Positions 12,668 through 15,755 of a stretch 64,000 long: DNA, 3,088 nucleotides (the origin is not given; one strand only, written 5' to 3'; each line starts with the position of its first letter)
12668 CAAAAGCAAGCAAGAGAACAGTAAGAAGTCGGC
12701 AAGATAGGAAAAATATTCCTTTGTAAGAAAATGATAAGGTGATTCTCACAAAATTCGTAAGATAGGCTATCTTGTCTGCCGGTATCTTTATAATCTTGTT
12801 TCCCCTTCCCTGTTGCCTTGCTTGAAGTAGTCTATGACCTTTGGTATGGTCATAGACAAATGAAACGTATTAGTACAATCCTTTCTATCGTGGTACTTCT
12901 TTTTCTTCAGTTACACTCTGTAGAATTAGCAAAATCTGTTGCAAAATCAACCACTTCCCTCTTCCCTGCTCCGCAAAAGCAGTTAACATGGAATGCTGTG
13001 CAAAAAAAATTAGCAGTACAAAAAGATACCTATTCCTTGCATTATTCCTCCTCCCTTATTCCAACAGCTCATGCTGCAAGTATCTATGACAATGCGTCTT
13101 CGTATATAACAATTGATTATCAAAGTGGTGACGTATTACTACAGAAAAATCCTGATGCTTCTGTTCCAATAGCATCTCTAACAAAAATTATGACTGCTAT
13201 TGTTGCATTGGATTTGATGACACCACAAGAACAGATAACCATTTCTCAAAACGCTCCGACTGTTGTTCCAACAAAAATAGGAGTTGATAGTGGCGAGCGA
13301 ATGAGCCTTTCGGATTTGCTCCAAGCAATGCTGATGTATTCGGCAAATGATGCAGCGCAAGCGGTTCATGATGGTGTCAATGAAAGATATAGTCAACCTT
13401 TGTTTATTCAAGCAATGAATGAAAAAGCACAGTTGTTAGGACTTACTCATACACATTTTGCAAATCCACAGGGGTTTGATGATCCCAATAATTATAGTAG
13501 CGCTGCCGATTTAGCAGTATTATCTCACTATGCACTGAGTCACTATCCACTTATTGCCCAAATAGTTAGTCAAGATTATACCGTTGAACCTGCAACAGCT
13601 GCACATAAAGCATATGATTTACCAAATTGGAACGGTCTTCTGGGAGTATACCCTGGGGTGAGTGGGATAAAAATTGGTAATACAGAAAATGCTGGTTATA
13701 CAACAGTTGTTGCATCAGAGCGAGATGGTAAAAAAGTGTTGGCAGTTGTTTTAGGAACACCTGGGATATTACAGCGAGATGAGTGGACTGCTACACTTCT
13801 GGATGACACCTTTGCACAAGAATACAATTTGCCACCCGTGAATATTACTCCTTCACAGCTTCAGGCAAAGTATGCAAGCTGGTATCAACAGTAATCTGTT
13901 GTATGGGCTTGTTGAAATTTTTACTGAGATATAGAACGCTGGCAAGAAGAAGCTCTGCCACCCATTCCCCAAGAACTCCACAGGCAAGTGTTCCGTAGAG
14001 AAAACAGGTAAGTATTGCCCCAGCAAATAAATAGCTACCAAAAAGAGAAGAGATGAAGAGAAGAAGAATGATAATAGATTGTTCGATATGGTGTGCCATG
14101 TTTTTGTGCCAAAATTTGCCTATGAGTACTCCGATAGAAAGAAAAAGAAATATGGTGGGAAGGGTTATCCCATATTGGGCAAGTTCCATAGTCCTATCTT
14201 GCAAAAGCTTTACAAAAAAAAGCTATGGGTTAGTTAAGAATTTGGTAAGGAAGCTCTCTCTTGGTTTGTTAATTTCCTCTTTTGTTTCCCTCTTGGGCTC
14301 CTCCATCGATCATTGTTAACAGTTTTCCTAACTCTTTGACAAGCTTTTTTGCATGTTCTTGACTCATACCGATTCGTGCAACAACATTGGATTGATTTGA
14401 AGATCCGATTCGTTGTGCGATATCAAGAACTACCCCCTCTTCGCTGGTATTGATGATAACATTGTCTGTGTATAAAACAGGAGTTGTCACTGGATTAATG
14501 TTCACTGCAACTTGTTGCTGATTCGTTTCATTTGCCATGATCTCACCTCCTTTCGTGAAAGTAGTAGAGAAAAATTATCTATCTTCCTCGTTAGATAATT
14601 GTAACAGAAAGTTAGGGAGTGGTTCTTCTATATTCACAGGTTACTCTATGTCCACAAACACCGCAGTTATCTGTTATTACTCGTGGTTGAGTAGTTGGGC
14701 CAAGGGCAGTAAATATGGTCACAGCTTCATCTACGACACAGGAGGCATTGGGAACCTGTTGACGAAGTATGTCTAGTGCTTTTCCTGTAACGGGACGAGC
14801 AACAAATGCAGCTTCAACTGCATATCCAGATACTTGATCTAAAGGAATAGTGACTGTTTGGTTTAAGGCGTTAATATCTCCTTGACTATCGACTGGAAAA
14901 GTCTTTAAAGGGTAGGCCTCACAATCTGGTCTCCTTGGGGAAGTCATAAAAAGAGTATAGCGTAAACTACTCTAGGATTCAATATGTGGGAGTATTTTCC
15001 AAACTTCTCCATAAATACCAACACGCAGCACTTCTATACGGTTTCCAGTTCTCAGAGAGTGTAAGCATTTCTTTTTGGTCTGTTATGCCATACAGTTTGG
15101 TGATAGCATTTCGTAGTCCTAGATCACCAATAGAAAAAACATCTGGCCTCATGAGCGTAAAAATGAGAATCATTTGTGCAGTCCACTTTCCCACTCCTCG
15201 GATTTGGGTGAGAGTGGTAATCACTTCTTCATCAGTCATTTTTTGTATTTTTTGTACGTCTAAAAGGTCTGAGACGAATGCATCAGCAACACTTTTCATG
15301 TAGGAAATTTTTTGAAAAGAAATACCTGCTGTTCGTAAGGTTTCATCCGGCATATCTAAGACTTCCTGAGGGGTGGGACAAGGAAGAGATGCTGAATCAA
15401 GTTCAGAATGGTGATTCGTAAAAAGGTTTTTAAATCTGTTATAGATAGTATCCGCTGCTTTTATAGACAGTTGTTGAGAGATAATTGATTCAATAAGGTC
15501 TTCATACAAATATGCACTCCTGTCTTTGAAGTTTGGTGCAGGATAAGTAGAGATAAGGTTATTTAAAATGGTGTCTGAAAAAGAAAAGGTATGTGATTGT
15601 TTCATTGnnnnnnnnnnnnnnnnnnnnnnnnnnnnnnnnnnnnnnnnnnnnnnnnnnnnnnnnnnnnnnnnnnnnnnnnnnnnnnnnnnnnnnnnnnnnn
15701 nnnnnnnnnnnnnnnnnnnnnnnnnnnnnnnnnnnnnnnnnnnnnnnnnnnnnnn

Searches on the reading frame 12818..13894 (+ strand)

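Call 80: search_protein_families(library=pfam, proteins=[window:12818-13894:+], max_evalue=0.0001)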
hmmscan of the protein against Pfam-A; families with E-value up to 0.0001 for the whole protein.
window:12818-13894:+ (358 aa): 3 families
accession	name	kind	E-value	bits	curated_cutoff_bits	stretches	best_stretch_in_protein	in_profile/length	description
PF00768.25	Peptidase_S11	-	8.9e-49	166.5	27.6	1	92-314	11-237/239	D-alanyl-D-alanine carboxypeptidase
PF13354.11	Beta-lactamase2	-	4.7e-09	36.4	22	1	100-234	6-141/214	Beta-lactamase enzyme family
PF00144.29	Beta-lactamase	-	7e-05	22.6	27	0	111-186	45-118/329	Beta-lactamase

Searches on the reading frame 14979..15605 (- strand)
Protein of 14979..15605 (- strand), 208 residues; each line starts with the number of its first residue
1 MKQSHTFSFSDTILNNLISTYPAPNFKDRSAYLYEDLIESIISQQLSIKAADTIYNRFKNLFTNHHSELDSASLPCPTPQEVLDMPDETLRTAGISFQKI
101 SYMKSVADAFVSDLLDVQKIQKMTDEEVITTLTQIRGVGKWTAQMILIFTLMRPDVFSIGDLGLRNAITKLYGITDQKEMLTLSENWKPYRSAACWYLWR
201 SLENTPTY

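Call 80: search_protein_families(library=pfam, proteins=[window:14979-15605:-], max_evalue=0.0001)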
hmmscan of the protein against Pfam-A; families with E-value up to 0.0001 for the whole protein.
window:14979-15605:- (208 aa): 1 family
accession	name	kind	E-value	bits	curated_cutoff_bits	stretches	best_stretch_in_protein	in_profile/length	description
PF00730.31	HhH-GPD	-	7.9e-17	62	26.2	1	38-189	1-105/108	HhH-GPD superfamily base excision DNA repair protein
